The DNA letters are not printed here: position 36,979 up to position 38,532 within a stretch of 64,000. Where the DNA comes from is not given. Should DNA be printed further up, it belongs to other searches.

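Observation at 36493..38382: DUF4157 (HExxH-like '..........') protein fused to a zinc-phospholipase-C/P1-nuclease-like domain: candidate secreted toxin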

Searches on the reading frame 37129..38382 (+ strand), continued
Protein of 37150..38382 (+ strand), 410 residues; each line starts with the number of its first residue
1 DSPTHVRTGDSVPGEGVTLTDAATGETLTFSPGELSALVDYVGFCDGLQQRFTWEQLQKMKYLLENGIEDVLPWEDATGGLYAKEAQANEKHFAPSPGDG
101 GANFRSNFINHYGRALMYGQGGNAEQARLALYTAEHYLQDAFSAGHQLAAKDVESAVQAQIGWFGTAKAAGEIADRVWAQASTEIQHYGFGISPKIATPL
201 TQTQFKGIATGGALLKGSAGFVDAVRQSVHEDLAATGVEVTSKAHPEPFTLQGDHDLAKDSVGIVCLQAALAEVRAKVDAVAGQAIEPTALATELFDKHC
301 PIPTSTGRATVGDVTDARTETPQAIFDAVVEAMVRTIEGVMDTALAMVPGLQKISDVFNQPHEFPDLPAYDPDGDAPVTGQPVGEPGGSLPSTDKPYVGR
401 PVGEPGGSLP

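Call 51: find_encoding_contigs(protein=P0115, flank=10000, max_places=2)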
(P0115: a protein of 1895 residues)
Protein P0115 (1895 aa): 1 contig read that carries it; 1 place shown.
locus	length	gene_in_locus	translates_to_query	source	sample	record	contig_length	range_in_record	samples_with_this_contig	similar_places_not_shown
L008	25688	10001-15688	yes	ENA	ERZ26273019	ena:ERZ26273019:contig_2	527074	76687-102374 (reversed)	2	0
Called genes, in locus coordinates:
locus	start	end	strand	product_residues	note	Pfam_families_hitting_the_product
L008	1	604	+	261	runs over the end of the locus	PF18914:DUF5666 (faint)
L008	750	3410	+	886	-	PF09286:Pro-kuma_activ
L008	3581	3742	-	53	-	PF00471:Ribosomal_L33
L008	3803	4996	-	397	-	PF00009:GTP_EFTU, PF03144:GTP_EFTU_D2, PF03143:GTP_EFTU_D3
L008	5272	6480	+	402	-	PF14065:Pvc16_N, PF13620:CarboxypepD_reg, PF13715:CarbopepD_reg_2, PF13620:CarboxypepD_reg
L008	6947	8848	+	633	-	PF04984:Phage_sheath_1, PF17482:Phage_sheath_1C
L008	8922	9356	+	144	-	PF06841:Phage_T4_gp19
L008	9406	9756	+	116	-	-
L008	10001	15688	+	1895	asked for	PF13699:eCIS_core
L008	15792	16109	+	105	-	-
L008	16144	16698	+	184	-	PF06841:Phage_T4_gp19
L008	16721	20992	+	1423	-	-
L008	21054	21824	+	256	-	PF19266:CIS_tube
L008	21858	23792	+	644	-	PF05954:Phage_GPD, PF04717:Phage_base_V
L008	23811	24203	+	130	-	PF14107:DUF4280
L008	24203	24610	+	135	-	PF04965:GPW_gp25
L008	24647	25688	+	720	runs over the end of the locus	PF04865:Baseplate_J (faint)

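Call 58: search_protein_families(library=pfam, proteins=[P0089, P0122, P0131, P0141, P0150, P0152, P0153, P0156, P0159, P0162], max_evalue=0.001)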
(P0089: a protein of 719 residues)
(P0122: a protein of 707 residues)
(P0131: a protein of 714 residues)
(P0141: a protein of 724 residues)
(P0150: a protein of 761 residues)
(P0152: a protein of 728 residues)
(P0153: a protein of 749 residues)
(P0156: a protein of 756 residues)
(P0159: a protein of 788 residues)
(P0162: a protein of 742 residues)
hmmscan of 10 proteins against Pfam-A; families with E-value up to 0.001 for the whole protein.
P0089 (719 aa): 0 families

P0122 (707 aa): 0 families

P0131 (714 aa): 0 families

P0141 (724 aa): 0 families

P0150 (761 aa): 0 families

P0152 (728 aa): 0 families

P0153 (749 aa): 0 families

P0156 (756 aa): 0 families

P0159 (788 aa): 0 families

P0162 (742 aa): 0 families

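Call 59: find_related_loci(query=A2, collection=genome_contigs, flank=10000)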
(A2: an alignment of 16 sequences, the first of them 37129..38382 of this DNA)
Query A2 (417 aa) in genome_contigs; peptide patterns used: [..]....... (x = any residue, [..] = any of these).
60 stretches matched a pattern; 5 encode a relative of the query (tblastn E <= 1e-3); 5 distinct loci.
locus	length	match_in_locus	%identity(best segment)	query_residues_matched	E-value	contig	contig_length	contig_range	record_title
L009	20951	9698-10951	91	1-417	0e+0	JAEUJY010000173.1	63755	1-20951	MAG: Myxococcales bacterium isolate new MAG-81 k141_4276509, whole genome shotgun sequence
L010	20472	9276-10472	46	3-398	2e-92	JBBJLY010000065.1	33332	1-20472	MAG: Kofleriaceae bacterium isolate RUP_SRG_46 NODE_1221_length_33332_cov_6.479430, whole genome shotgun sequence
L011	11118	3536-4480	28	4-286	3e-13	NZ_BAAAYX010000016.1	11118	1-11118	Microlunatus aurantiacus strain JCM 16548 sequence16, whole genome shotgun sequence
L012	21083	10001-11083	25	4-323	1e-10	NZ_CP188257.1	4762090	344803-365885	Angustibacter sp. McL0619 chromosome, complete genome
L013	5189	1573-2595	26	11-356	8e-9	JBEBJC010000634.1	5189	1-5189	MAG: Myxococcota bacterium isolate SF1_9 NODE_10724_length_5189_cov_3.719843, whole genome shotgun sequence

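Call 62: find_encoding_contigs(protein=P0083, flank=10000, max_places=1)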
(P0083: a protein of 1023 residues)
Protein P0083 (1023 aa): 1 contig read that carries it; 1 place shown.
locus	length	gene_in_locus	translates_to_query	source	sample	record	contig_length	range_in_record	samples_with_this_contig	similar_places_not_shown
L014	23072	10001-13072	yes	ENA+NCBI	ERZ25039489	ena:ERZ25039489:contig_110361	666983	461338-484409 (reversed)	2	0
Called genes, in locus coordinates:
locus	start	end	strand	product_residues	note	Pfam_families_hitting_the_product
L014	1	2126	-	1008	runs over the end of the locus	-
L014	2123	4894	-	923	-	-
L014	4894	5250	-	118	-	PF04965:GPW_gp25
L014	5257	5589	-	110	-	-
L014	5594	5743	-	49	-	-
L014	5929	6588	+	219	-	-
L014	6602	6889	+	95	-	-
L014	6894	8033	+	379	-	-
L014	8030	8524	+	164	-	PF04717:Phage_base_V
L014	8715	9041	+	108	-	-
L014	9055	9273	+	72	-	-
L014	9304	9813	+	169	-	-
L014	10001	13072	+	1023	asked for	PF13699:eCIS_core, PF01476:LysM (faint)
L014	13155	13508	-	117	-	-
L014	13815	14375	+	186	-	-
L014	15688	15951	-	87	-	-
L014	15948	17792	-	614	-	PF22977:WHD, PF00004:AAA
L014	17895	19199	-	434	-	PF14065:Pvc16_N, PF01833:TIG (faint)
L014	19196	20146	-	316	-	-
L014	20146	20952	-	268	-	PF12322:T4_baseplate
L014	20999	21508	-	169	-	PF06841:Phage_T4_gp19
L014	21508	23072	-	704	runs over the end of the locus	PF04984:Phage_sheath_1 (weak), PF17482:Phage_sheath_1C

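Call 63: find_encoding_contigs(protein=P0131, flank=10000, max_places=1)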
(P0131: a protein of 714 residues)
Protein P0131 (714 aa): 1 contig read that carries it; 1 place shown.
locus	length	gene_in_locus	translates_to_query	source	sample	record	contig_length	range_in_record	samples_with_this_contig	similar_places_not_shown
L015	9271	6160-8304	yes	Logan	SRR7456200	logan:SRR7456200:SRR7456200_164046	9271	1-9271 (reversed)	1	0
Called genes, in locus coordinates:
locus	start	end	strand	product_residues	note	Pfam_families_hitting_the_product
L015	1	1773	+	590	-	?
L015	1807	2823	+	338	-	-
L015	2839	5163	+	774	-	-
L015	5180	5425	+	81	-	-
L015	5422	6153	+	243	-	-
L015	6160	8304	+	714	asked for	-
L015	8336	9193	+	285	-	PF00196:GerE, PF21476:PF0610-like_N (weak)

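Call 64: find_encoding_contigs(protein=P0077, flank=10000, max_places=1)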
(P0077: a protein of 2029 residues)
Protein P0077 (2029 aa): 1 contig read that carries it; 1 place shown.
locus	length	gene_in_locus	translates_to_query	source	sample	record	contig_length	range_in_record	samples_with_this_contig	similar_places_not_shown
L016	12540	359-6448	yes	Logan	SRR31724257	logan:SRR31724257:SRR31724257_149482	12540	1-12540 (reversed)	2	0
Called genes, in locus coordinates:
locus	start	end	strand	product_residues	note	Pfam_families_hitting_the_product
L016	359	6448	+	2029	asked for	PF13699:eCIS_core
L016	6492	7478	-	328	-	PF00005:ABC_tran, PF13304:AAA_21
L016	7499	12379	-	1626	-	PF00326:Peptidase_S9 (weak)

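Call 72: search_protein_families(library=pfam, alignment_id=A3, max_evalue=10)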
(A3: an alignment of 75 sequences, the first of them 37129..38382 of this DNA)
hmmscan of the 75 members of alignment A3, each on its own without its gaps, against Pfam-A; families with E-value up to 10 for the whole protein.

A. member 1, window:37129-38382:+ (417 aa): 0 families

B. families by the number of members that match (of 75 scanned): 39 families (the first 25 are shown)
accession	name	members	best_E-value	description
PF01476.26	LysM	8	3.4e-07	LysM domain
PF23473.1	LysM3_LYK4_5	2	0.02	LYK4/5 LysM3 domain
PF19121.6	DUF5805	2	0.022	Family of unknown function (DUF5805)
PF24388.1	Permuted_GreAB-C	2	0.056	Permuted GreAB-C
PF10819.13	DUF2564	2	0.068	Protein of unknown function (DUF2564)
PF13699.11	eCIS_core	1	8.2e-09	eCIS core domain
PF01435.24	Peptidase_M48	1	0.0038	Peptidase family M48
PF04954.18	SIP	1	0.014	Siderophore-interacting protein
PF22455.1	PqqF_C_3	1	0.026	PQQ synthase PqqF, C-terminal lobe domain 3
PF06175.17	MiaE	1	0.031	tRNA-(MS[2]IO[6]A)-hydroxylase (MiaE)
PF17395.7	DUF5403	1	0.038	Family of unknown function (DUF5403)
PF07860.16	CCD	1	0.039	WisP family C-Terminal Region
PF14520.12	HHH_5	1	0.039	Helix-hairpin-helix domain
PF13486.11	Dehalogenase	1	0.05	Reductive dehalogenase subunit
PF10703.15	MoaF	1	0.053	MoaF N-terminal domain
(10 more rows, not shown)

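Call 73: find_homologous_proteins(query=A3, max_evalue=0.001)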
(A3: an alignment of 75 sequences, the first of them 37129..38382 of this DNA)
Query A3 (75 sequences) (417 aa, profile of the alignment): 24 proteins with E <= 0.001 among 8000 candidates.
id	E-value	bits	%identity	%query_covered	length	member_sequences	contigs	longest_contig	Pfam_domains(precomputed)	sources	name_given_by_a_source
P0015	3.9e-112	394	43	77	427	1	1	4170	-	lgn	-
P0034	1.2e-110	389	38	85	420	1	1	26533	-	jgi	jgi:hypothetical protein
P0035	3.1e-109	384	41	84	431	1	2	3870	-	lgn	-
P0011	1.5e-107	379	45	89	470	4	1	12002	-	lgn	-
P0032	2.5e-106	375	40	83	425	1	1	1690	-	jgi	jgi:hypothetical protein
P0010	2.4e-105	372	46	89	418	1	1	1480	-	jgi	jgi:hypothetical protein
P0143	9.9e-104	366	25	57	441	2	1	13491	-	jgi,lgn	jgi:hypothetical protein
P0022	1.5e-102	362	38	92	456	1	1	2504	-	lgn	-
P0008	3.8e-102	361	46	89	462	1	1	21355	-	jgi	jgi:hypothetical protein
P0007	1.1e-101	360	46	92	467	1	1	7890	-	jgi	jgi:hypothetical protein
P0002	3.0e-100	355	94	100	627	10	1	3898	PF13699.12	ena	-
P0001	1.3e-99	353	100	100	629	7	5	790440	PF13699.12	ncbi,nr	ncbi:MAG: DUF4157 domain-containing protein [Myxococcales bacterium]|nr:DUF4157 domain-containing pr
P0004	1.5e-99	352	58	99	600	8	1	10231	PF13699.12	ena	-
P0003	6.6e-98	347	91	100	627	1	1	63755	PF13699.12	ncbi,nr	ncbi:MAG: DUF4157 domain-containing protein [Myxococcales bacterium]|nr:DUF4157 domain-containing pr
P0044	3.8e-97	345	37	88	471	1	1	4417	PF01476.27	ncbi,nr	ncbi:MAG: LysM peptidoglycan-binding domain-containing protein [Myxococcales bacterium]|nr:LysM pept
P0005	4.3e-97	344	55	94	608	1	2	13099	PF13699.12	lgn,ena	-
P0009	2.2e-96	342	46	99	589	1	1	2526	PF13699.12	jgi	-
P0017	5.1e-96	341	43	95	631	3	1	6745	PF13699.12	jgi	-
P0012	8.3e-96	340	42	91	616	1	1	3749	PF13699.12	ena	-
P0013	3.4e-94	335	44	90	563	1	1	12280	PF13699.12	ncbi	-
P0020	3.1e-93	332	41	95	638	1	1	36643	PF13699.12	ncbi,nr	ncbi:MAG: DUF4157 domain-containing protein [Deltaproteobacteria bacterium]|nr:DUF4157 domain-contai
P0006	2.0e-45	174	99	43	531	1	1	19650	PF13699.12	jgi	jgi:hypothetical protein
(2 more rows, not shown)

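Call 95: predict_structure(alignment_id=A3)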
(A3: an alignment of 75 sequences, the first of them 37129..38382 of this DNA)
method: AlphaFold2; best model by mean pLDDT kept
length: 417 residues; sequences in the alignment: 75
mean_pLDDT: 88.5   pTM: 0.84
mean pLDDT of the five models: 88.5, 87.9, 87.7, 87.2, 87.0
residues with pLDDT >= 90: 315; 70-90: 44; 50-70: 24; < 50: 34
segments of 3 or more residues with pLDDT < 50: 1-3, 390-417
pLDDT, mean of each block of 10 residues (from residue 1): 63 96 98 98 97 97 98 92 93 93 94 98 97 98 98 97 90 84 98 93 90 94 91 97 98 97 89 98 96 97 98 98 97 97 92 92 76 59 52 39 40 39
secondary structure, 60 per line:
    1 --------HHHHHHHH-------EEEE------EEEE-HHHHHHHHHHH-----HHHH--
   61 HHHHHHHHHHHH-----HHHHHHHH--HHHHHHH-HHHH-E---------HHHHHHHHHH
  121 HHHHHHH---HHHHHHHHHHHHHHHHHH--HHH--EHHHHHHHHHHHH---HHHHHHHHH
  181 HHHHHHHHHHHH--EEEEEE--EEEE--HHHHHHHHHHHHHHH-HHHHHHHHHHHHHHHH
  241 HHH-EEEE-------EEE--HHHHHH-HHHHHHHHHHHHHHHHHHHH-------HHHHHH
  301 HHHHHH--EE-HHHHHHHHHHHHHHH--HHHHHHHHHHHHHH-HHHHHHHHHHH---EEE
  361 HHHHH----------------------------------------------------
elements in order: H9-16 E24-27 E34-37 H39-49 H55-58 H61-72 H78-85 H88-94 H96-99 H111-127 H131-148 H157-168 H172-192 E195-200 E203-206 H209-223 H225-243 E245-248 E256-258 H261-266 H268-287 H295-306 H312-326 H329-342 H344-354 E358-360 H361-365

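Call 105: find_related_loci(query=A3, collection=metagenome_contigs, flank=10000)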
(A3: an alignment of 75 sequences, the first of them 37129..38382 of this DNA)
Query A3 (417 aa) in metagenome_contigs; peptide patterns used: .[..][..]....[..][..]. (x = any residue, [..] = any of these).
600 stretches matched a pattern (row limit reached: there are more); 173 encode a relative of the query (tblastn E <= 1e-3); the best 80 are kept; 80 distinct loci.
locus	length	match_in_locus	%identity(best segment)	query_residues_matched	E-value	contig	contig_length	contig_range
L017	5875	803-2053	99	1-417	0e+0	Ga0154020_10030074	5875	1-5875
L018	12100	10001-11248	94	3-417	0e+0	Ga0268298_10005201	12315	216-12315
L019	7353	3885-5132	94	3-417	0e+0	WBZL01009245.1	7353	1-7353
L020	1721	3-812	56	140-416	1e-93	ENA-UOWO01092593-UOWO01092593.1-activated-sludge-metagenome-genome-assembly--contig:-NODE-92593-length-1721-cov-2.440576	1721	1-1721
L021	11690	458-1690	43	1-398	4e-78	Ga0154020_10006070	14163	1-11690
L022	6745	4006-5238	43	1-398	9e-78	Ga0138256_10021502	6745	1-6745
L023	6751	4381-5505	25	4-353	1e-18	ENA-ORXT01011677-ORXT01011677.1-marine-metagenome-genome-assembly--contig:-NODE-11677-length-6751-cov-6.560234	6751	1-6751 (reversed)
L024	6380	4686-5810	25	4-353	1e-18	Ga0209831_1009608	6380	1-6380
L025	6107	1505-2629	25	4-353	1e-18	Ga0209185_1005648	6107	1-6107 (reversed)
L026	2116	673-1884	25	4-353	6e-18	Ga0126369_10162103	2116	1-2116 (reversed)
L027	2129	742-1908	26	4-348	8e-18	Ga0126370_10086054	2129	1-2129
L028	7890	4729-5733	26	35-354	2e-17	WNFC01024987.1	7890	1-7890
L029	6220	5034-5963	28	35-326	3e-17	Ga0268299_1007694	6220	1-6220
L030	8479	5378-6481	27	35-388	4e-17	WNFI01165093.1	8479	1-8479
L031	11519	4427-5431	27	20-336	8e-17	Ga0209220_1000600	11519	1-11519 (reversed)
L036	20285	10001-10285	42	81-168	2e-14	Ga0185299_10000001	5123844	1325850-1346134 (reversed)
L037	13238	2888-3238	38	63-168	3e-14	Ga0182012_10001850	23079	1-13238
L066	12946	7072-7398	35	81-177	4e-11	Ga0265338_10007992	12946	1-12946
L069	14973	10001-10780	28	74-316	1e-10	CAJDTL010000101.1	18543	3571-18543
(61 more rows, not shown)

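Call 113: search_protein_families(library=pfam, proteins=[L009:8427-8954:+], max_evalue=0.01)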
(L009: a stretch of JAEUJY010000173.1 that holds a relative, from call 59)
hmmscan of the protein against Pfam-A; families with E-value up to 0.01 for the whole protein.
L009:8427-8954:+ (175 aa): 1 family
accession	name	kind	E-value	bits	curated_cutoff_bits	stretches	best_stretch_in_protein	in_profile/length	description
PF06889.16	DUF1266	-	9.8e-13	49.1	27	1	56-159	69-163/175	Protein of unknown function (DUF1266)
